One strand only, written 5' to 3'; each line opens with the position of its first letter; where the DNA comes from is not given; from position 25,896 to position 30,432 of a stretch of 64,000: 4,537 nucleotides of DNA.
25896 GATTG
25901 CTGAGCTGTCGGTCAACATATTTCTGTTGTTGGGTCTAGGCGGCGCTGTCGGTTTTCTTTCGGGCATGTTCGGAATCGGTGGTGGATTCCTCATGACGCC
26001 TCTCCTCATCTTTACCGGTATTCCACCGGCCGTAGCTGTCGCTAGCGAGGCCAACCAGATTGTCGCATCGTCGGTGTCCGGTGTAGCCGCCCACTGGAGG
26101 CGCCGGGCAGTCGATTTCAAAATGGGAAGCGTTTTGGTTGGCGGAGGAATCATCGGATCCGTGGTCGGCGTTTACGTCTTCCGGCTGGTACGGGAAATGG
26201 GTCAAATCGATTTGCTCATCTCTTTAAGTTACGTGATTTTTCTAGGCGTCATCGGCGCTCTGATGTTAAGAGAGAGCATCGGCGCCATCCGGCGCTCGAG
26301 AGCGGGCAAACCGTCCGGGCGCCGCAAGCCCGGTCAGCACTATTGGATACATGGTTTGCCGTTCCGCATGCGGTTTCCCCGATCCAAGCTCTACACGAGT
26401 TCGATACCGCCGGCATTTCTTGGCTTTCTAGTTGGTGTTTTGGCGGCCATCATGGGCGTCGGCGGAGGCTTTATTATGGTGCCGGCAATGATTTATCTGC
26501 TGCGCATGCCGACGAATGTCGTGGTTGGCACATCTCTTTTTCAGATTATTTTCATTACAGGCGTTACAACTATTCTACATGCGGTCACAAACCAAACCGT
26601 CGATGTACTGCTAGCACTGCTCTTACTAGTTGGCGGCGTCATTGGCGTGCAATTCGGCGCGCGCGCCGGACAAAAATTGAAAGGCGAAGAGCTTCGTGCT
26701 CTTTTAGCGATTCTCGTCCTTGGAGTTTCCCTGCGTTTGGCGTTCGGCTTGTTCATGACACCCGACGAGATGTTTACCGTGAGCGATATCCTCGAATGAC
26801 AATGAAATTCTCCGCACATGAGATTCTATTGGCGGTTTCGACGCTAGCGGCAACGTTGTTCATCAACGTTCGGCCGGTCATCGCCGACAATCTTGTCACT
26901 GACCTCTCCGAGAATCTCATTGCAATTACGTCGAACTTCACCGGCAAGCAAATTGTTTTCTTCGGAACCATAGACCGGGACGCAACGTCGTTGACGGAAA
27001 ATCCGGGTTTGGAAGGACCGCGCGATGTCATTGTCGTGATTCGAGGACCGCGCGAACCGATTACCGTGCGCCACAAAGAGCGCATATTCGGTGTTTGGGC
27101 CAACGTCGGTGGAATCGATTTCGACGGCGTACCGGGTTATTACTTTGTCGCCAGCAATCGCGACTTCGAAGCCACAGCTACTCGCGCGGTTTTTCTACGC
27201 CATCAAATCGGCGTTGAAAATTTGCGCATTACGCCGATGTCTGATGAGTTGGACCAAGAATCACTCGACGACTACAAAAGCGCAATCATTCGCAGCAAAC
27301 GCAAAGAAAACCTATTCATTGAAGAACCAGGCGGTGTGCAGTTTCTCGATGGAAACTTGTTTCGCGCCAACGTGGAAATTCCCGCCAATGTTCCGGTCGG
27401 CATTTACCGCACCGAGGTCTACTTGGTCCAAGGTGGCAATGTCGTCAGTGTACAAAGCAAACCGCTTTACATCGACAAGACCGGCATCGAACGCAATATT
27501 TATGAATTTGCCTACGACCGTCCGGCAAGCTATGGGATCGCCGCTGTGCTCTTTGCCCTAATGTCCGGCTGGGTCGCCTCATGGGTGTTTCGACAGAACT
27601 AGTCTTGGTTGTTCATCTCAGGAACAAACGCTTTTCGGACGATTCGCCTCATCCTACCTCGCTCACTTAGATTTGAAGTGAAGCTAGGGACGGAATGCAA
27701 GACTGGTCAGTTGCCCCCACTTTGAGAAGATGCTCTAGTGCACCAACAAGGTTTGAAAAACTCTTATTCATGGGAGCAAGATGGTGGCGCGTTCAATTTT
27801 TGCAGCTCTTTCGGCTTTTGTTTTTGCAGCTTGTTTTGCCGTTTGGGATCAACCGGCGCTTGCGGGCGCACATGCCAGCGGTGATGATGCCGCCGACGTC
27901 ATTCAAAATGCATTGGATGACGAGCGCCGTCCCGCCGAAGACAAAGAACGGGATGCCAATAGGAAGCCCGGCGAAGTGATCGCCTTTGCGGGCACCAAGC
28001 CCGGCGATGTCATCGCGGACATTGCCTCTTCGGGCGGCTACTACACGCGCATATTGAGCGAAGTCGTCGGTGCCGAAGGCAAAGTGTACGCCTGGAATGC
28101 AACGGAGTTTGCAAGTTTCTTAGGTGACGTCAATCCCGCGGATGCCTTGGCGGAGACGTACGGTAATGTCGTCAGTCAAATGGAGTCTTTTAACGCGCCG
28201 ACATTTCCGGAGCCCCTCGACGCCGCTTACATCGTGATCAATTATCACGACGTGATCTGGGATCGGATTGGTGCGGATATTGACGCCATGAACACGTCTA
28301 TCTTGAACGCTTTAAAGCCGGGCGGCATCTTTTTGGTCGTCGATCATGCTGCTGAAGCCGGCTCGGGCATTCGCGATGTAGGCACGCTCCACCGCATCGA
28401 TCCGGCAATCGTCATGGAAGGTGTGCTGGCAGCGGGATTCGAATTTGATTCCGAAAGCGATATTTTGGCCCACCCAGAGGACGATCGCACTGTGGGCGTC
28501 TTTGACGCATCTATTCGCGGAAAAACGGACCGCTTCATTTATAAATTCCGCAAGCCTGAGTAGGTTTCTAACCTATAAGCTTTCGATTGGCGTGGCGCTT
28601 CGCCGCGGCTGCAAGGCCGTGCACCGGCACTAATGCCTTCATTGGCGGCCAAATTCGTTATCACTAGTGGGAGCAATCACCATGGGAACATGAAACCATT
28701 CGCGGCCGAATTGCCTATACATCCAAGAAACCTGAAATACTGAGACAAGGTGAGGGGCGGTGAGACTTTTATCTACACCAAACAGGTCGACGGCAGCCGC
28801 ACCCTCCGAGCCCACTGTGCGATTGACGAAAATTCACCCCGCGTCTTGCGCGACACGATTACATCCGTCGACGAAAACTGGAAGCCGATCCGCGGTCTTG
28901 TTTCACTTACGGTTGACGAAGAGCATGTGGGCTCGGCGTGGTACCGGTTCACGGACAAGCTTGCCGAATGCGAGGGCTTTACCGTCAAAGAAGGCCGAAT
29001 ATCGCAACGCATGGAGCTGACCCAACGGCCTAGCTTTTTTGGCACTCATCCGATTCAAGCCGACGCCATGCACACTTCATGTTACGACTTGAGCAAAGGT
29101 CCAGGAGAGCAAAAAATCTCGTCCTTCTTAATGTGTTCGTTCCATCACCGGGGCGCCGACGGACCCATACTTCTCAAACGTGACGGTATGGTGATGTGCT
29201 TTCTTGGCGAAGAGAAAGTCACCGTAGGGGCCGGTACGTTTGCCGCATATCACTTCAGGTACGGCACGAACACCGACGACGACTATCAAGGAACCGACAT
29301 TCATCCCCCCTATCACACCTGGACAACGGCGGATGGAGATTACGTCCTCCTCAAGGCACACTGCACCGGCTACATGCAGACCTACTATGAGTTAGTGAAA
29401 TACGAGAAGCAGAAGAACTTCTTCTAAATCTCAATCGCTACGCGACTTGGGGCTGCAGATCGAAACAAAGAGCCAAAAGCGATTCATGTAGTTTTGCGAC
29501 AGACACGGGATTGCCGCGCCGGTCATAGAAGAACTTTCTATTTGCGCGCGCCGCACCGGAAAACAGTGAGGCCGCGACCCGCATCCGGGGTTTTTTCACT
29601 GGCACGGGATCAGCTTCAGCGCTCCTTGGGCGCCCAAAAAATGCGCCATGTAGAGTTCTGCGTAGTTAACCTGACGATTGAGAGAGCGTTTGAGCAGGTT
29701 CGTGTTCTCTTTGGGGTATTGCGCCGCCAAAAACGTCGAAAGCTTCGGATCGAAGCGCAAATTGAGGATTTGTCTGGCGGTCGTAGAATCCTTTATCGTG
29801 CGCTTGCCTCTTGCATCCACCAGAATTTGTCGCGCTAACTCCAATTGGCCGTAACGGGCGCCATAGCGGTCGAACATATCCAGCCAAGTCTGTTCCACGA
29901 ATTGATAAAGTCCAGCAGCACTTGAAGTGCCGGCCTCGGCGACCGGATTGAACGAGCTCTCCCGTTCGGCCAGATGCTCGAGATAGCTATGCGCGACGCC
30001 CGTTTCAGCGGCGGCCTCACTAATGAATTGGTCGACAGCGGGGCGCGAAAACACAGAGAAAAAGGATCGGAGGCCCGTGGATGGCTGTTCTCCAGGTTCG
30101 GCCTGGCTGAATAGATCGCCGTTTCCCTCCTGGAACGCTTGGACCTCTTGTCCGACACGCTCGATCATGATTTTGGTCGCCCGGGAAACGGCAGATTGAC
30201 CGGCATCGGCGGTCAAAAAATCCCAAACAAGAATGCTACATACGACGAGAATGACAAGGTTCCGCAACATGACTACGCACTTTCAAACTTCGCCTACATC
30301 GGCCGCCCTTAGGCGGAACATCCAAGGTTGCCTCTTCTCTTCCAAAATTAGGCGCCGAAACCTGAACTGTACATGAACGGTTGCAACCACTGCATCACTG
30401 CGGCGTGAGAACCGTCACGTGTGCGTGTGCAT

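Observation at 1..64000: Unusual density of gene-inactivating lesions in conserved genes across the window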

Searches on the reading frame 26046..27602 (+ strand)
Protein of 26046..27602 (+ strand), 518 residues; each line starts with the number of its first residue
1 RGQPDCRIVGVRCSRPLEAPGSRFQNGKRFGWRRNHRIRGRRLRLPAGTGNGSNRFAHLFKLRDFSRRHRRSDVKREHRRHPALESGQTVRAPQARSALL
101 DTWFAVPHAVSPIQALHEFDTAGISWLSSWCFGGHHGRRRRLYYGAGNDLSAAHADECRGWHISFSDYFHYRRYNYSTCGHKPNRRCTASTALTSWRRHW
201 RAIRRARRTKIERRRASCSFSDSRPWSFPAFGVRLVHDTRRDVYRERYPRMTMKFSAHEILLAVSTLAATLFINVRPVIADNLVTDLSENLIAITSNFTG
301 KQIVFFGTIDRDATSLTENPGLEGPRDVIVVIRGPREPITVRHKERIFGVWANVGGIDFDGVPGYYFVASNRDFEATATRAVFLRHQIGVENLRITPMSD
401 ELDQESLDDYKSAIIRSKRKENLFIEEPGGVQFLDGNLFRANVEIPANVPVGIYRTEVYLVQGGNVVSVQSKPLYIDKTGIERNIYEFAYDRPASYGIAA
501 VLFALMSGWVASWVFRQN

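Call 9: search_protein_families(library=pfam, proteins=[window:26046-27602:+], max_evalue=0.001)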
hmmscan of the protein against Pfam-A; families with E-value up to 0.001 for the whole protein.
window:26046-27602:+ (518 aa): 1 family
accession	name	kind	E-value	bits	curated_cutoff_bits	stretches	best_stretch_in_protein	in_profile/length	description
PF09608.15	Alph_Pro_TM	-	4.3e-75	252.8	24.5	1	282-516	1-226/227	Putative transmembrane protein (Alph_Pro_TM)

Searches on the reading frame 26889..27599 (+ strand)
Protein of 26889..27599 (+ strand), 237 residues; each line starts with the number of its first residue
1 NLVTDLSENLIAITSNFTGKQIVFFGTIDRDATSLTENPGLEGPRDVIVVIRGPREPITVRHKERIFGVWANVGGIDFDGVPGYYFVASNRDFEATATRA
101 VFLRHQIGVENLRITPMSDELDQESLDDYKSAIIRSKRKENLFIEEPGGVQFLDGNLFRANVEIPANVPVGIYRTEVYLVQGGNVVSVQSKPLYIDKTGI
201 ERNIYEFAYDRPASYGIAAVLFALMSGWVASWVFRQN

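Call 24: find_related_loci(query=window:26889-27599:+, collection=genome_contigs, flank=10000)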
Query window:26889-27599:+ (237 aa) in genome_contigs; peptide patterns used: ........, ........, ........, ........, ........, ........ (x = any residue, [..] = any of these).
190 stretches matched a pattern; 15 encode a relative of the query (tblastn E <= 1e-3); 15 distinct loci.
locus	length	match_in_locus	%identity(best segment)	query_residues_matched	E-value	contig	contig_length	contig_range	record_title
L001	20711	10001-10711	80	1-237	1e-127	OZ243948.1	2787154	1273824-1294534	MAG: Alphaproteobacteria bacterium isolate 5964c9ee-5f0d-4f7f-9443-08f8201d4ec3 genome assembly, chromosome: 1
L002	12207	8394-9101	62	1-236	2e-96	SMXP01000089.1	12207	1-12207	MAG: Alphaproteobacteria bacterium isolate N075bin68 k141_1008688, whole genome shotgun sequence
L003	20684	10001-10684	38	6-237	3e-47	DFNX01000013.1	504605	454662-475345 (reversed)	MAG TPA_asm: Neorhizobium sp. UBA3556 UBA3556_contig_1, whole genome shotgun sequence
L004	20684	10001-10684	38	6-237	4e-47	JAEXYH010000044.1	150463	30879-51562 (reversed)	MAG: Proteobacteria bacterium isolate OH_HDB_183 k127_881687, whole genome shotgun sequence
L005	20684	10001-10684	38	6-237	1e-46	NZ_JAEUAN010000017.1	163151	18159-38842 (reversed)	Rhizobium wenxiniae strain HU50 NODE_HU50_17, whole genome shotgun sequence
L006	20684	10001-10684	38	6-237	1e-46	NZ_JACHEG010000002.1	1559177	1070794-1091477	Rhizobium wenxiniae strain DSM 100734 Ga0415301_02, whole genome shotgun sequence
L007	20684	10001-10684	38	6-237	2e-46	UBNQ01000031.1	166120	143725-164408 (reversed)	Rhizobiales bacterium isolate AFS016371 genome assembly, contig: contig_31, whole genome shotgun sequence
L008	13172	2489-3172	38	6-237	1e-46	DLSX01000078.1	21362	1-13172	MAG TPA_asm: Neorhizobium sp. UBA7851 UBA7851_contig_893, whole genome shotgun sequence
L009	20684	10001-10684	38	6-237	3e-46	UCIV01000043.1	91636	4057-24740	Rhizobiales bacterium isolate AFS084561 genome assembly, contig: contig_43, whole genome shotgun sequence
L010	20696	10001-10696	36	2-236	1e-43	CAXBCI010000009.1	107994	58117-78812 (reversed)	MAG TPA_asm: uncultured Hyphomicrobiales bacterium isolate ERR2762135_binner23_Refined_110 genome assembly, contig: ERZ3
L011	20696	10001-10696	34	2-236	4e-40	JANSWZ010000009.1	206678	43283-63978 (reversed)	MAG: Alphaproteobacteria bacterium isolate bin.12 k141_973015_length_206678_cov_77.0068, whole genome shotgun sequence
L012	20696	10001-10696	35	2-236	4e-40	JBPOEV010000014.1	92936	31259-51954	MAG: Alphaproteobacteria bacterium isolate MAG_63 MAG_63_14, whole genome shotgun sequence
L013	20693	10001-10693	33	1-236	6e-39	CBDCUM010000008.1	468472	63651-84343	MAG: Rhodobacterales bacterium isolate 54aa7a54-9c23-45b2-b241-321a049084e4 genome assembly, contig: contig_8, whole gen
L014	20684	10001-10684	33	6-236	1e-37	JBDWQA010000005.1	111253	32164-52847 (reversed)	MAG: Hyphomicrobiales bacterium isolate CI.24.F.A4_463_83 CI_24_F_A4_463_83_000000000005, whole genome shotgun sequence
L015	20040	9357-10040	31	6-236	5e-37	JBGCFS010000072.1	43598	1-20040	MAG: Hyphomicrobiales bacterium isolate SGMAG-15 contig72, whole genome shotgun sequence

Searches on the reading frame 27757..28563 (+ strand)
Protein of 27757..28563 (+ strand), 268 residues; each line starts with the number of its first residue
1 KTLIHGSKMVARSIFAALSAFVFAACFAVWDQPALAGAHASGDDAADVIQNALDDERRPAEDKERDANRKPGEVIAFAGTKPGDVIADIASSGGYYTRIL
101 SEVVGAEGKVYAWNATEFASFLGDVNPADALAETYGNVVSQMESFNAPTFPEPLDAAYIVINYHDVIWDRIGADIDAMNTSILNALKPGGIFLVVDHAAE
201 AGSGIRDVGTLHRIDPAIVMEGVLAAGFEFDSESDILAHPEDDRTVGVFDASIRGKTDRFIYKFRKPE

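Call 9: search_protein_families(library=pfam, proteins=[window:27757-28563:+], max_evalue=0.001)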
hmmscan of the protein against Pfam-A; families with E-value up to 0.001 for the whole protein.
window:27757-28563:+ (268 aa): 0 families

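Call 38: search_protein_families(library=pfam, proteins=[window:27781-28563:+], max_evalue=1)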
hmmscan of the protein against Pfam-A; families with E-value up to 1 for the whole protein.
window:27781-28563:+ (260 aa): 2 families
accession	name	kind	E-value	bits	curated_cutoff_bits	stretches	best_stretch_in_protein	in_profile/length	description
PF00656.27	Peptidase_C14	-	0.062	13.4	21.4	1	42-101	145-196/233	Caspase domain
PF01135.25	PCMT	-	0.13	12.4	20.3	1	72-103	71-102/210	Protein-L-isoaspartate(D-aspartate) O-methyltransferase (PCMT)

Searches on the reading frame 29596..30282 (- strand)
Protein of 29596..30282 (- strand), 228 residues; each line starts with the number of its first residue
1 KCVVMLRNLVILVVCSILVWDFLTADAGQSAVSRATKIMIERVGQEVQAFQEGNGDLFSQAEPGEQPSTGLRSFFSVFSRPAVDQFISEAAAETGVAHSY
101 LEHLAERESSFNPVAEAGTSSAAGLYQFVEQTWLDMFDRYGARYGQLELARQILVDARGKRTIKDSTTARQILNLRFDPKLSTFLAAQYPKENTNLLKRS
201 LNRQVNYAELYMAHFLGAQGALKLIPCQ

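Call 10: search_protein_families(library=pfam, proteins=[window:29596-30282:-], max_evalue=0.001)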
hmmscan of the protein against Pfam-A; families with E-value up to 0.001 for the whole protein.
window:29596-30282:- (228 aa): 1 family
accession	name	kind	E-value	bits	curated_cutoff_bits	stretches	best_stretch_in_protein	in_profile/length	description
PF01464.25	SLT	-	9.8e-07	28.8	21.3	1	87-134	3-49/117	Transglycosylase SLT domain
